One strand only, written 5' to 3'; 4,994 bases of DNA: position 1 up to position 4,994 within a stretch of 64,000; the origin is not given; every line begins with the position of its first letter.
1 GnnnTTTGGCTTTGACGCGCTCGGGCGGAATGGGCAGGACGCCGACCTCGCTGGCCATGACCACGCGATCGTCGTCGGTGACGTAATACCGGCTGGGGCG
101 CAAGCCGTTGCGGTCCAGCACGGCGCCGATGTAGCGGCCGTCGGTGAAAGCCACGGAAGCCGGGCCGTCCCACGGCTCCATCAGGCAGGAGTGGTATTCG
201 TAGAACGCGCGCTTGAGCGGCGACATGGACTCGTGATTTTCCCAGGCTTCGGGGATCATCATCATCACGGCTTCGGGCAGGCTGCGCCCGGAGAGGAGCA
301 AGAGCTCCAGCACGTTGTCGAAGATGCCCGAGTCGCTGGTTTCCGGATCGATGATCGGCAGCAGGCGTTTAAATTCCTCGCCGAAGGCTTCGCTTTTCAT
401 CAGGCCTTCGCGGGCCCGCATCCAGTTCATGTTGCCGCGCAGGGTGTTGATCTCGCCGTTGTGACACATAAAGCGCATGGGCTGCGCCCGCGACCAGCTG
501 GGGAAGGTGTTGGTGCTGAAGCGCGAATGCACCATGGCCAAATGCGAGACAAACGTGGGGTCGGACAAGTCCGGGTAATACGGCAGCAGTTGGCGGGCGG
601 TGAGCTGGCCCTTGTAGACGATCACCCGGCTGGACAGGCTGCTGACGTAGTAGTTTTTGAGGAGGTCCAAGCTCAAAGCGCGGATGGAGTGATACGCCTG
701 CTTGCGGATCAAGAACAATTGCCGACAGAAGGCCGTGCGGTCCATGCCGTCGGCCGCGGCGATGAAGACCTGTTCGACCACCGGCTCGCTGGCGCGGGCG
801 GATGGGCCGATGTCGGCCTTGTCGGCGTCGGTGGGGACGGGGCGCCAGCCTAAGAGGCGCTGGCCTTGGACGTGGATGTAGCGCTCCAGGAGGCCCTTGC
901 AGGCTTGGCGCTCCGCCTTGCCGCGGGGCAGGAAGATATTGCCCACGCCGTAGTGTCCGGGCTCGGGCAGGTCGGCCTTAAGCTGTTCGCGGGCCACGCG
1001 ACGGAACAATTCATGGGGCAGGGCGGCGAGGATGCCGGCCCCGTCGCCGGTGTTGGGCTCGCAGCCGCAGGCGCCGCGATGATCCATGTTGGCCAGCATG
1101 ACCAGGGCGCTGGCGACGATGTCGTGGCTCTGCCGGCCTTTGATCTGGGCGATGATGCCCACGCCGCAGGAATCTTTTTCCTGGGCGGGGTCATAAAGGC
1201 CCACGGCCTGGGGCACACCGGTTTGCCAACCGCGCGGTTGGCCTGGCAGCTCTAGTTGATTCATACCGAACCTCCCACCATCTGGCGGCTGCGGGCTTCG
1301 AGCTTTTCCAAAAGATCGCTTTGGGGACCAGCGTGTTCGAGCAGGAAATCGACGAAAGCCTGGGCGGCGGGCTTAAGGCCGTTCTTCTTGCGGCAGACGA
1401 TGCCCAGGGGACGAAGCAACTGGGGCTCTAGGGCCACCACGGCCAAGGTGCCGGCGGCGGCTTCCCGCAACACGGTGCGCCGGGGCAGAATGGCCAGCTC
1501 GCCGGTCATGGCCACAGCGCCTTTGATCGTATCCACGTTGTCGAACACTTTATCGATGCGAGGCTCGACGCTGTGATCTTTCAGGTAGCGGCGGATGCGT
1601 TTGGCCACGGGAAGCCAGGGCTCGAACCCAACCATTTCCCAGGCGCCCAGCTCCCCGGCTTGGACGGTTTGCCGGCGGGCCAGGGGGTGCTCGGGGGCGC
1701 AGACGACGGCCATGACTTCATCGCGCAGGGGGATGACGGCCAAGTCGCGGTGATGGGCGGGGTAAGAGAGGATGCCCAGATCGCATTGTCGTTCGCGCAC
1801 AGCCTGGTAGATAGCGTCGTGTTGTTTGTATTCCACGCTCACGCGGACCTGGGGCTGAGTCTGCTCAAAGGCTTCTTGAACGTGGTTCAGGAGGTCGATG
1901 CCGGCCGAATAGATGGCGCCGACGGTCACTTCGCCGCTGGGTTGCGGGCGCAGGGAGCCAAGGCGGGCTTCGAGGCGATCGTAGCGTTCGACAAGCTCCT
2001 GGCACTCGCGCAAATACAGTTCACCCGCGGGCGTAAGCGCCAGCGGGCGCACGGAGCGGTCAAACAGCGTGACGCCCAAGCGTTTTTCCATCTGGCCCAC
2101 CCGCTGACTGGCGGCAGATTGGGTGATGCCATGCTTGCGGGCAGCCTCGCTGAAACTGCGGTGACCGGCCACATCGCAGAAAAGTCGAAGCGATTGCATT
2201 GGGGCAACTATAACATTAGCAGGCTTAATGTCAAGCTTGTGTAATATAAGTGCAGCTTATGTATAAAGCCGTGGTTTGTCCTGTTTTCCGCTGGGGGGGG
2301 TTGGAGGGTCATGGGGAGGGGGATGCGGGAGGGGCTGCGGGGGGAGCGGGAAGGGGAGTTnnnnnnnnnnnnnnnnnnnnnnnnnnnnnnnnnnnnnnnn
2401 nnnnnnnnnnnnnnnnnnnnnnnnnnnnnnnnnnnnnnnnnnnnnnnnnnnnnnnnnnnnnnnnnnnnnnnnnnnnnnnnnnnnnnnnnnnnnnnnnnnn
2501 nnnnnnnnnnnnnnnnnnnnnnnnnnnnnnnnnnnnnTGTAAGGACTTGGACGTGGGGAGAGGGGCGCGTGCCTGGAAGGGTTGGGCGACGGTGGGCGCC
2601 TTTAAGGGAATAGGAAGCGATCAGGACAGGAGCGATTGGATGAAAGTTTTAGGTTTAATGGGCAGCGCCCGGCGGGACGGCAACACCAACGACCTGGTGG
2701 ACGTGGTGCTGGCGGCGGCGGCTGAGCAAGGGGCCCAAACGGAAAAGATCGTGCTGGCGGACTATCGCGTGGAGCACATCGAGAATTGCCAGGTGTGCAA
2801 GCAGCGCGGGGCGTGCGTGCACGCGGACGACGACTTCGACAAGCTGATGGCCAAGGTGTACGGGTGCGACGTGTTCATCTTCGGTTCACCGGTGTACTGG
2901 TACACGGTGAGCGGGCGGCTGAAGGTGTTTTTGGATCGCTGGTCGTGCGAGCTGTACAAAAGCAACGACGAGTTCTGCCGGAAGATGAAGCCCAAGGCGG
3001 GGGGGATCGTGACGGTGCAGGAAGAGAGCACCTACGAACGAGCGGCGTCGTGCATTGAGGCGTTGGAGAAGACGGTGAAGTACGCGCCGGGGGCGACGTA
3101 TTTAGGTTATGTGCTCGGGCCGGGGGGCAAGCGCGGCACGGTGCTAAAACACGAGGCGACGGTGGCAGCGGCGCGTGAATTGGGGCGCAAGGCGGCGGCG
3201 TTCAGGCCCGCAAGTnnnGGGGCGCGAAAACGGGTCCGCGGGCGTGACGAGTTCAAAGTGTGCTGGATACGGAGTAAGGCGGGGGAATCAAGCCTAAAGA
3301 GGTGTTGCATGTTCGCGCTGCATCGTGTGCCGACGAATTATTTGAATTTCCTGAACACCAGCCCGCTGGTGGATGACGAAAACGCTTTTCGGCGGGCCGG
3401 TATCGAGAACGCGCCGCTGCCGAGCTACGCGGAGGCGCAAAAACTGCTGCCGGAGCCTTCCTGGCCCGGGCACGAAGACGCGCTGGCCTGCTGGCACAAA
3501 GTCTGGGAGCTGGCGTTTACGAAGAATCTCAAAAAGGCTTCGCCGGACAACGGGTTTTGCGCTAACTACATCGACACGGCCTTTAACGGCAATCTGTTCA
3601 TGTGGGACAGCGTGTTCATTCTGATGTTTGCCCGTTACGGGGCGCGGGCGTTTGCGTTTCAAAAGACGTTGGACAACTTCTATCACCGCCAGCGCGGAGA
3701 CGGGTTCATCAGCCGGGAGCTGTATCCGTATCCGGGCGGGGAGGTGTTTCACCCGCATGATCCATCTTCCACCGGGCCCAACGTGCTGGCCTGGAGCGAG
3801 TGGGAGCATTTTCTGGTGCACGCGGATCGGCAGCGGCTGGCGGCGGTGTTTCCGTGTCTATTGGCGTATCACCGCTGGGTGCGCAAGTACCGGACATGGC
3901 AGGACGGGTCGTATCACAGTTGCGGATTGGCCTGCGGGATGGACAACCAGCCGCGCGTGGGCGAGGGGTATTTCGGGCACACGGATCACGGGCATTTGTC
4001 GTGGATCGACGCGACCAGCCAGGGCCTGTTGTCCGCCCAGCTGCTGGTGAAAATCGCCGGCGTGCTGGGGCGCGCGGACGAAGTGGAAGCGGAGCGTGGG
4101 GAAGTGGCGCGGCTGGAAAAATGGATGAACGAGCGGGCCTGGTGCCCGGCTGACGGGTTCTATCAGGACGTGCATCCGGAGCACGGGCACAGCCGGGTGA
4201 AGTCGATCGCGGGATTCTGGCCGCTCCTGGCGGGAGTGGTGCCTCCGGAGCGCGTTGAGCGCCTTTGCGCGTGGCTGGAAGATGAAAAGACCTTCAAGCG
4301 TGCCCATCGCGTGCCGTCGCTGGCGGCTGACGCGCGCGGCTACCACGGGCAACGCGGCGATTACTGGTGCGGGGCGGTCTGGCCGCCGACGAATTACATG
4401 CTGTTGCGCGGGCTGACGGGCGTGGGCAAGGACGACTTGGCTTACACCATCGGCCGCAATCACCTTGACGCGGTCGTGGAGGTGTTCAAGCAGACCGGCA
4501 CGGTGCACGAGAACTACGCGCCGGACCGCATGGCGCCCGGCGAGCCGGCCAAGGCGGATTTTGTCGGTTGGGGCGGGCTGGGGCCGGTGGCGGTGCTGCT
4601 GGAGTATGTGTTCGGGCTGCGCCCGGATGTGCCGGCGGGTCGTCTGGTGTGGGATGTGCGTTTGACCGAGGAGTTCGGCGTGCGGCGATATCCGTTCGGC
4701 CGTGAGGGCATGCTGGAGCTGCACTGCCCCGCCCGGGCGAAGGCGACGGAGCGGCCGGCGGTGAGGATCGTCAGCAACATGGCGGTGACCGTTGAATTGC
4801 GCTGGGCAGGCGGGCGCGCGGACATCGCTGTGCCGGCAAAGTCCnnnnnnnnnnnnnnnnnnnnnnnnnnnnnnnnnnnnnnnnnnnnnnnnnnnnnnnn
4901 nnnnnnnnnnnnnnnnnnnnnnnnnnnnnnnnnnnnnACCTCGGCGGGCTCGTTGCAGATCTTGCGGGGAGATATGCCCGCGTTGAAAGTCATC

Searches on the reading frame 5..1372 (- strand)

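Call 97: search_protein_families(library=pfam, proteins=[window:5-1372:-], max_evalue=0.001)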
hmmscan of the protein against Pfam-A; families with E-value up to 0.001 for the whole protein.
window:5-1372:- (456 aa): 1 family
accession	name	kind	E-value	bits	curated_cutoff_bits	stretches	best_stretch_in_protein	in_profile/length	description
PF00310.26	GATase_2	-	1.1e-168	561.9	19.9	1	69-456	1-383/420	Glutamine amidotransferases class-II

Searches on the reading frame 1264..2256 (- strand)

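Call 97: search_protein_families(library=pfam, proteins=[window:1264-2256:-], max_evalue=0.001)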
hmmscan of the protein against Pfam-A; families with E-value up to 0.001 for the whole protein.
window:1264-2256:- (331 aa): 3 families
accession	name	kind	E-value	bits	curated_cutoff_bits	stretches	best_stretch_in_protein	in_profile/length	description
PF03466.25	LysR_substrate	-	1.4e-43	149.1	28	1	105-309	3-208/209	LysR substrate binding domain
PF00126.33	HTH_1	-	2.1e-21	76.1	26.6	1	21-79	2-60/60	Bacterial regulatory helix-turn-helix protein, lysR family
PF13531.11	SBP_bac_11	-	1.5e-05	25.3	25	0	121-310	11-217/227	Bacterial extracellular solute-binding protein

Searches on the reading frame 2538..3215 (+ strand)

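Call 97: search_protein_families(library=pfam, proteins=[window:2538-3215:+], max_evalue=0.001)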
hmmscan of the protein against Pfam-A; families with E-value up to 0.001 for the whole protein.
window:2538-3215:+ (226 aa): 2 families
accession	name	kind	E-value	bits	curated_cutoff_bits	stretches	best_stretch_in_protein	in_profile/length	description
PF03358.20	FMN_red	-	1.7e-23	83.3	24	1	35-158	1-112/152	NADPH-dependent FMN reductase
PF02525.22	Flavodoxin_2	-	7e-11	42.6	27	1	35-135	1-103/198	Flavodoxin-like fold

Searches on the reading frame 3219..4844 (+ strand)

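Call 97: search_protein_families(library=pfam, proteins=[window:3219-4844:+], max_evalue=0.001)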
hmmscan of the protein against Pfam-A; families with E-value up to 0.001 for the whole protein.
window:3219-4844:+ (542 aa): 3 families
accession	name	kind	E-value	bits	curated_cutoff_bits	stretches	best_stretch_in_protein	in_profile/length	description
PF22422.2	MGH1-like_GH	-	6.7e-36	125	27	1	127-437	5-344/356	Mannosylglycerate hydrolase MGH1-like glycoside hydrolase domain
PF01204.24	Trehalase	-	2e-11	43.9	21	1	297-439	341-482/512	Trehalase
PF03200.22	Glyco_hydro_63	-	3.2e-10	39.9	22.4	1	330-453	348-484/492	Glycosyl hydrolase family 63 C-terminal domain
